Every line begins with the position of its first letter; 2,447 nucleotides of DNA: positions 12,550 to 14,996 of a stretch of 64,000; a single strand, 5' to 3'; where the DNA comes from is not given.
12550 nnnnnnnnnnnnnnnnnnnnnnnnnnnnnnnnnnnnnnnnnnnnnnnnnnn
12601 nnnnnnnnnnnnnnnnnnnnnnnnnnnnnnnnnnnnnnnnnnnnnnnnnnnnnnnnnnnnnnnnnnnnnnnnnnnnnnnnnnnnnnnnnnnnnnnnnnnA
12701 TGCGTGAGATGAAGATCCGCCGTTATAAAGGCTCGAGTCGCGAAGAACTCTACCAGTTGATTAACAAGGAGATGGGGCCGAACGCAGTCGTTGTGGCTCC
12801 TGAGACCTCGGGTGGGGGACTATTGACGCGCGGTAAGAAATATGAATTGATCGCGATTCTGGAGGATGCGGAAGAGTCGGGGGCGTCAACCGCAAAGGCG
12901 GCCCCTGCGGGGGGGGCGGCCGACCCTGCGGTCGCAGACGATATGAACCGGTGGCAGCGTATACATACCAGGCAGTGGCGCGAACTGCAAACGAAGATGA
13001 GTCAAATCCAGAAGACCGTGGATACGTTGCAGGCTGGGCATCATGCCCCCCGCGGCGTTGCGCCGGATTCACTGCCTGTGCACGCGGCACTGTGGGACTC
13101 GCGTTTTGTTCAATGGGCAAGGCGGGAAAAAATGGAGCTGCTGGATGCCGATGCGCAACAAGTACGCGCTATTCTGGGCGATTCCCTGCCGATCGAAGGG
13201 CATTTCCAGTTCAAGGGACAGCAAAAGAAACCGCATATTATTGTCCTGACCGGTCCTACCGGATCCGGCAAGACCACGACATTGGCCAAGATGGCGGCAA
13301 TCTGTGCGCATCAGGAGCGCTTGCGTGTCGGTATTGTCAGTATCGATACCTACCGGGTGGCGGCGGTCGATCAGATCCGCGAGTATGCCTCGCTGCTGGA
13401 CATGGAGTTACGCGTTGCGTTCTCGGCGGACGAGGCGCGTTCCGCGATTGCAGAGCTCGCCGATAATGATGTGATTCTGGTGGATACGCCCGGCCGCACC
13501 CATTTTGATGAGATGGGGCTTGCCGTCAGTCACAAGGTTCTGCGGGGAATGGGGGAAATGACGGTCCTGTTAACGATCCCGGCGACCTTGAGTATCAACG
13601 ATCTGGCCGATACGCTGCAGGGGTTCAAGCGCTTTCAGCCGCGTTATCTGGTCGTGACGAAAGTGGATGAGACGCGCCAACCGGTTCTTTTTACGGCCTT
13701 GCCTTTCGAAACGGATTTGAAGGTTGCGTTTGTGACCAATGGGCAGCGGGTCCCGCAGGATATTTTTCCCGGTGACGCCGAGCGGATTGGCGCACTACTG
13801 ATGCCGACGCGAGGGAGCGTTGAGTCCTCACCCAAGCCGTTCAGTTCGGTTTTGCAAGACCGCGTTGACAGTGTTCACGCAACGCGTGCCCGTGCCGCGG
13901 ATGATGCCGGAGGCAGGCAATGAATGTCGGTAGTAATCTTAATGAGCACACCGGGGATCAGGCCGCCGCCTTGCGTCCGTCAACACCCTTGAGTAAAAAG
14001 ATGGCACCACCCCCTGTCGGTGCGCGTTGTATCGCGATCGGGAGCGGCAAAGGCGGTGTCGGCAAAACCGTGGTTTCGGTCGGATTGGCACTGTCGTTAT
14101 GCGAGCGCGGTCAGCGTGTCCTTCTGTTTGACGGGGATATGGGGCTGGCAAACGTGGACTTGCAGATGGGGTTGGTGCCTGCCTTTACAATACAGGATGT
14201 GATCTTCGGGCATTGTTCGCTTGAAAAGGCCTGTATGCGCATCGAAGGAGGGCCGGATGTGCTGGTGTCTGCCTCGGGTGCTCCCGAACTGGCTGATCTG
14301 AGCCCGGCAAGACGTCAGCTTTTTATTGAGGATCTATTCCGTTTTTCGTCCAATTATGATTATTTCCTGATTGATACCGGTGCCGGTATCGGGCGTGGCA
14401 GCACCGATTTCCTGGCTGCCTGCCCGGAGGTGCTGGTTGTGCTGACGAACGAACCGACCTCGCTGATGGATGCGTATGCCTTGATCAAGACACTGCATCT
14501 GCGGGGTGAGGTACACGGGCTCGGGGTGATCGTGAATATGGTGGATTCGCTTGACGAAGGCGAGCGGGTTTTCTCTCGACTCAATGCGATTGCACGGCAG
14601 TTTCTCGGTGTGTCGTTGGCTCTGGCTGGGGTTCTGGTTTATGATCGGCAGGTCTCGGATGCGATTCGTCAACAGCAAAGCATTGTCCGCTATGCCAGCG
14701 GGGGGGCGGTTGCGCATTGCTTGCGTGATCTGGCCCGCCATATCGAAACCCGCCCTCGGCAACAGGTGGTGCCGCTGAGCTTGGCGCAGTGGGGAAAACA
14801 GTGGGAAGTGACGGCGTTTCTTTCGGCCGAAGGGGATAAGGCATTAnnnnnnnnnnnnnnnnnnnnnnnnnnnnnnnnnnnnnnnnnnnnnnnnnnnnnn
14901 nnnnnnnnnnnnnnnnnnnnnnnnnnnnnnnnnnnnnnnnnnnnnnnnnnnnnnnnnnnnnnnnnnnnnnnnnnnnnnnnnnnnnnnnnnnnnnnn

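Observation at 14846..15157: Small two-TM membrane protein translationally coupled between flhG and fliA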

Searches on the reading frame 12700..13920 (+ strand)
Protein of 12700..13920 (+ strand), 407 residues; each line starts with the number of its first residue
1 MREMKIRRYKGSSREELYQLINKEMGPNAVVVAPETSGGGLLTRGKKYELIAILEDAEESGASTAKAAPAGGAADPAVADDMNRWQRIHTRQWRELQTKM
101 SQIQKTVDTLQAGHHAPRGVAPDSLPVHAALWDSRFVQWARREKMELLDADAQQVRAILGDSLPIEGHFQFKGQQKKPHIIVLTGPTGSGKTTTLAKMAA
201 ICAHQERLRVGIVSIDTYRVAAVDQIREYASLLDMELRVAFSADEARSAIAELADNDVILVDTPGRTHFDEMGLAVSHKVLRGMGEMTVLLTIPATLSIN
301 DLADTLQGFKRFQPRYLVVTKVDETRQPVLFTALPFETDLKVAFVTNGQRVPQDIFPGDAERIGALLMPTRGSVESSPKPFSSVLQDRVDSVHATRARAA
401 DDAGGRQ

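Call 3: search_protein_families(library=pfam, proteins=[window:12700-13920:+], max_evalue=1)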
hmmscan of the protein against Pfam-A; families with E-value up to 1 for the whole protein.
window:12700-13920:+ (407 aa): 53 families (the best 25 are shown)
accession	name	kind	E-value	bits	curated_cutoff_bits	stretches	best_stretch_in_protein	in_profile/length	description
PF00448.28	SRP54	-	1.9e-28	99.9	22.7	1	178-363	1-190/196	SRP54-type protein, GTPase domain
PF25199.1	nSTAND_NTPase5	-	2.1e-07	31.3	34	1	173-254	36-113/145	Novel STAND NTPase 5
PF00437.27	T2SSE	-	1.1e-05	24.7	24.9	1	175-207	138-171/370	Type II/IV secretion system protein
PF00270.35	DEAD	-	3.7e-05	23.9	26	1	181-268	17-106/167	DEAD/DEAH box helicase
PF13191.12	AAA_16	-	0.00019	22.4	32.6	1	175-277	21-104/167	AAA ATPase domain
PF13401.12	AAA_22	-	0.00019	22.2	27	1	177-251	4-76/130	AAA domain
PF20720.3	nSTAND3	-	0.0003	21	27.2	1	176-234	15-62/155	Novel STAND NTPase 3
PF06414.18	Zeta_toxin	-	0.00037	20.4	22.3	1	174-233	12-65/199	Zeta toxin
PF02492.25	cobW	-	0.0004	20.5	20.7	1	180-220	2-40/180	CobW/HypB/UreG, nucleotide-binding domain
PF03029.23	ATP_bind_1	-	0.0007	19.9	27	1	184-272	2-107/240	Conserved hypothetical ATP binding protein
PF13521.12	AAA_28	-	0.00096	19.8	27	1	181-264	2-82/164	AAA domain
PF13604.12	AAA_30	-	0.0011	19.2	27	1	179-214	19-53/191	AAA domain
PF10236.15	DAP3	-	0.0012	18.6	23.1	1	170-208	15-53/311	Mitochondrial ribosomal death-associated protein 3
PF01580.24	FtsK_SpoIIIE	-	0.0022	17.9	24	1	166-255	27-114/221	FtsK/SpoIIIE family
PF13245.12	AAA_19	-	0.0027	18.3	25.1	1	177-229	10-60/134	AAA domain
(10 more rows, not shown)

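Call 4: search_protein_families(library=ncbifam, proteins=[window:12700-13920:+], max_evalue=1)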
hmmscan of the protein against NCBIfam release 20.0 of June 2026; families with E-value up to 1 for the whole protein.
window:12700-13920:+ (407 aa): 70 families (the best 25 are shown)
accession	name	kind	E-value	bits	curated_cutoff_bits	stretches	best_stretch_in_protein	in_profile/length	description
TIGR03499.1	FlhF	equivalog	9.5e-47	160.3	174.15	1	4-265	1-286/286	flagellar biosynthesis GTPase FlhF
NF009366.0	PRK12723.1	equivalog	7.1e-33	114.3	585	1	174-357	170-357/388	flagellar biosynthesis regulator FlhF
NF011310.0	PRK14721.1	equivalog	9.6e-26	91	725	2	179-357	192-371/423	flagellar biosynthesis regulator FlhF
NF011312.0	PRK14723.1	equivalog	2.8e-23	82.3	951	1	4-374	1-387/768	flagellar biosynthesis regulator FlhF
NF009367.0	PRK12724.1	equivalog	5.3e-21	75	718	1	171-360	215-407/433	flagellar biosynthesis regulator FlhF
NF009368.0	PRK12726.1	equivalog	2.3e-20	73.1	832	1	158-358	190-388/407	flagellar biosynthesis regulator FlhF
TIGR00064.1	ftsY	equivalog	1.3e-19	70.5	260.7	1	169-360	70-271/279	signal recognition particle-docking protein FtsY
NF005230.0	PRK06731.1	equivalog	4.1e-18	65.6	553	1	175-364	83-274/281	flagellar biosynthesis regulator FlhF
TIGR00959.1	ffh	equivalog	9.1e-18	64.3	473.2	1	168-349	89-276/428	signal recognition particle protein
NF011311.0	PRK14722.1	equivalog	9.8e-15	54.5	777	1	143-356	104-325/374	flagellar biosynthesis regulator FlhF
TIGR01425.1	SRP54_euk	equivalog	4.6e-10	38.9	576.25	1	145-272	83-199/428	signal recognition particle protein SRP54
TIGR01420.1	pilT_fam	subfamily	3.7e-05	23.1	319.1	1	176-203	120-147/343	PilT/PilU family type 4a pilus ATPase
NF041000.1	ATPase_ComGA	equivalog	4.9e-05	22.4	300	1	175-210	125-160/267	competence type IV pilus ATPase ComGA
TIGR02533.1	type_II_gspE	equivalog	8e-05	21.5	630.25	1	165-226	229-291/486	type II secretion system ATPase GspE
NF002981.0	PRK03695.1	equivalog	0.00018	20.9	281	1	174-231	22-79/253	vitamin B12 ABC transporter ATP-binding protein BtuD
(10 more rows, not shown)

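Call 38: search_dna_similar(query=window:12700-13920:+, collection=plasmids, mode=protein, max_rows=40, max_evalue=1e-8)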
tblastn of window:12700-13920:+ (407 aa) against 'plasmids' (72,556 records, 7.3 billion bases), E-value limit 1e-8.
Records with a match: 168; places in all: 168; records where one place covers at least 80% of the query: 0.
Best place of each record, by identity: <60% 168.
By first word of the organism name: Ralstonia 133; Azospirillum 12; Sinorhizobium 4; Listeria 3; Pasteurella 3; Bacillus 2; Neisseria 2; Priestia 1; Rossellomorea 1; Acetoanaerobium 1; and 6 more.
By predicted mobility (MOB-suite, as given by PLSDB): mobilizable 104; non-mobilizable 62; conjugative 2.
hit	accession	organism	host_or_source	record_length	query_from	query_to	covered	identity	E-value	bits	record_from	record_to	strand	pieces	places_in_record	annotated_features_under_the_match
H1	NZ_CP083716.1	Bacillus velezensis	cell culture,Meju, fermented soybean ...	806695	149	373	55%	32.3%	2e-24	113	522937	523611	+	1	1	flhF: flagellar biosynthesis protein FlhF | MinD/ParA family protein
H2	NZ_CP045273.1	Priestia megaterium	pure culture,Paper surface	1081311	86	355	66%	25.5%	1e-16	90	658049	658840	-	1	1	none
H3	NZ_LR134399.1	Listeria monocytogenes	Homo sapiens,Vein blood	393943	159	356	49%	34.4%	2e-15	86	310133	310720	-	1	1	flhF: flagellar biosynthesis protein FlhF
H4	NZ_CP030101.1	Listeria monocytogenes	Environment,water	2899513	159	356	49%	34.0%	1e-14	84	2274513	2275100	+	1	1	none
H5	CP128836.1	Rossellomorea sp. AcN35-11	-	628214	172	368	48%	34.0%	7e-26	117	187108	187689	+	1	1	hypothetical protein (x2)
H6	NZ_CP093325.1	Bacillus sp. N5-665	whole organism,peat soil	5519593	139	370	57%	27.9%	1e-15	87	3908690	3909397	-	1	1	none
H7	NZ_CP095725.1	Listeria innocua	Homo sapiens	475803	159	356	49%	32.7%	5e-15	85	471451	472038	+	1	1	flhF: flagellar biosynthesis protein FlhF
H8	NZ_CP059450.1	Azospirillum brasilense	Prokaryotes,soil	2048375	161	380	54%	29.1%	1e-13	81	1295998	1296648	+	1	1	none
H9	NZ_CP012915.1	Azospirillum brasilense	Digitaria eriantha,microbe,root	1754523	165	382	54%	28.8%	1e-13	81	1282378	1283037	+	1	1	none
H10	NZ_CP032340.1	Azospirillum brasilense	soil sample,Agricultural field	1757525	165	382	54%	28.8%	1e-13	81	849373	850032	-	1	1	none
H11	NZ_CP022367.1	Azospirillum sp. TSH58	single cell,paddy soils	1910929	165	382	54%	28.8%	1e-13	81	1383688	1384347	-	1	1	record has no annotation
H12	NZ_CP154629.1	Acetoanaerobium noterae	cell culture,Sludge of a digestion ...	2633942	182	355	43%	35.6%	2e-29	128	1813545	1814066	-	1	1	none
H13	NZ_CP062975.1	Pontibacillus sp. ALD_SL1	mangrove mud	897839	177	358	45%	34.1%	2e-22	107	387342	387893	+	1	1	flhF: flagellar biosynthesis protein FlhF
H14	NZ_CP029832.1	Azospirillum ramasamyi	single cell,Cow dung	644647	146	327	45%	34.0%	5e-15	85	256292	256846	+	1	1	GTPase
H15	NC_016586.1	Azospirillum lipoferum 4B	-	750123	146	327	45%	33.5%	1e-14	83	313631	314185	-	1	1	GTPase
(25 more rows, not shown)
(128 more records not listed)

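Call 39: get_annotated_region(hit=H12, flank=6000)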
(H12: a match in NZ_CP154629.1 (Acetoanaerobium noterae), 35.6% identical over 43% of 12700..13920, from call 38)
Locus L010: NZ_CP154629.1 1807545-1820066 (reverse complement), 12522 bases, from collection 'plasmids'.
description: Acetoanaerobium noterae strain DSL2 plasmid pTPELB2, complete sequence
organism: Acetoanaerobium noterae (NCBI taxid 745369)
taxonomy: Bacteria; Bacillota; Clostridia; Peptostreptococcales; Filifactoraceae; Acetoanaerobium; Acetoanaerobium noterae
host: -; source: cell culture,Sludge of a digestion tower of a wastewater treatment plant; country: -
typing (MOB-suite, as given by PLSDB): non-mobilizable
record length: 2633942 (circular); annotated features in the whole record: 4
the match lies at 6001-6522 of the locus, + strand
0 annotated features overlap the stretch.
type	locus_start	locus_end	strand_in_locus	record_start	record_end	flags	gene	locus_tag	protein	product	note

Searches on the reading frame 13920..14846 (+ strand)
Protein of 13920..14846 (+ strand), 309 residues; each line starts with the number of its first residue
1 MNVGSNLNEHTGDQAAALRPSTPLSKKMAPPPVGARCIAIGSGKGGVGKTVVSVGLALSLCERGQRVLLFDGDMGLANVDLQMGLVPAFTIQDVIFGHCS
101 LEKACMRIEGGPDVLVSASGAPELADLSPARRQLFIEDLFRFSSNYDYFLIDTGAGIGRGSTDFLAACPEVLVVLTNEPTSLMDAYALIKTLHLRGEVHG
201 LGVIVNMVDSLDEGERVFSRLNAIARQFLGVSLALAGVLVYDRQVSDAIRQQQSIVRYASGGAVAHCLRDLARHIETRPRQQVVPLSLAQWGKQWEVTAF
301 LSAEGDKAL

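Call 3: search_protein_families(library=pfam, proteins=[window:13920-14846:+], max_evalue=1)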
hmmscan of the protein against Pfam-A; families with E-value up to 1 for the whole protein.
window:13920-14846:+ (309 aa): 10 families
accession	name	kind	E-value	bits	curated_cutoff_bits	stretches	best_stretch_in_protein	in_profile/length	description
PF13614.12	AAA_31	-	1.7e-17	64.4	27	1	36-193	2-165/177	AAA domain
PF01656.29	CbiA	-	2.5e-15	57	25.4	1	38-254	1-124/125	CobQ/CobB/MinD/ParA nucleotide binding domain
PF10609.15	ParA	-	1.3e-12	48.1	27.1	2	36-76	4-44/246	NUBPL iron-transfer P-loop NTPase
PF00142.24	Fer4_NifH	-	1.2e-07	32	25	1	42-289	6-257/271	4Fe-4S iron sulfur cluster binding proteins, NifH/frxC family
PF02374.21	ArsA_ATPase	-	1.1e-05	25.2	24.3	1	42-71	7-36/305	Anion-transporting ATPase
PF06564.18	CBP_BcsQ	-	0.00018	21.6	21.3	1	43-71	9-37/234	Cellulose biosynthesis protein BcsQ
PF07015.17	VirC1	-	0.0011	18.7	24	1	38-73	4-39/231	VirC1 protein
PF09140.17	MipZ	-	0.0044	16.8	20.7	1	37-74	2-39/262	ATPase MipZ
PF13481.12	AAA_25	-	0.016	15.3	27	1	35-69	32-65/195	AAA domain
PF13500.12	AAA_26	-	0.035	14.4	27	0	46-67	11-32/198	AAA domain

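Call 4: search_protein_families(library=ncbifam, proteins=[window:13920-14846:+], max_evalue=1)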
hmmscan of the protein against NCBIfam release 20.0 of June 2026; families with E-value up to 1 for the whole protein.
window:13920-14846:+ (309 aa): 35 families (the best 25 are shown)
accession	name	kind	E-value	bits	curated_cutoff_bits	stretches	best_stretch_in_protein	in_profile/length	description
TIGR01969.1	minD_arch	subfamily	6.9e-29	100.8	201.75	1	36-280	1-235/251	cell division ATPase MinD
TIGR01968.1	minD_bact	equivalog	4.8e-28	98.2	212.9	1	36-276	2-237/261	septum site-determining protein MinD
NF008079.0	PRK10818.1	equivalog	2.8e-13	49.8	508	1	35-187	2-155/270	septum site-determining protein MinD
TIGR03371.1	cellulose_yhjQ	equivalog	2.5e-12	46.8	157.85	1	37-275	3-241/246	cellulose biosynthesis protein BcsQ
NF041546.1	ParA_partition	equivalog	7.5e-10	38.7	180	2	38-73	2-37/203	ParA family partition ATPase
TIGR01005.1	eps_transp_fam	subfamily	1.6e-09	36.6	411.7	1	34-214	545-724/754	exopolysaccharide transport protein family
NF008669.0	PRK11670.1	equivalog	3.5e-09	36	348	1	37-74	109-146/369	iron-sulfur cluster carrier protein ApbC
TIGR03029.1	EpsG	equivalog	1.5e-08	34.1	313.8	1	35-196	103-264/274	chain length determinant protein tyrosine kinase EpsG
NF047398.1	AAA_KGGVGR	domain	1.9e-08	34.9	90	1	36-74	3-41/190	KGGVGR-motif variant AAA ATPase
NF041136.1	MrpORP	equivalog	2.5e-08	33.6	450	1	38-83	8-53/365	iron-sulfur cluster carrier protein MrpORP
TIGR01007.1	eps_fam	subfamily_domain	5.1e-08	32.7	108.05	1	36-210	18-192/204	polysaccharide biosynthesis tyrosine autokinase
NF010259.0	PRK13705.1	equivalog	6.6e-07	28.6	725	1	36-92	107-163/388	plasmid-partitioning protein SopA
TIGR03815.1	CpaE_hom_Actino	equivalog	4.3e-06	26.1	154.45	1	24-84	100-160/340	septum site-determining protein Ssd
NF033200.1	F430_CfbC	exception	4.8e-06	26.1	402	1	38-282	3-245/260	Ni-sirohydrochlorin a,c-diamide reductive cyclase ATP-dependent reductase subunit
NF053622.1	ATPseBagAMYCTU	equivalog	5.4e-06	26.1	400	1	40-71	11-42/325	ATPase BagA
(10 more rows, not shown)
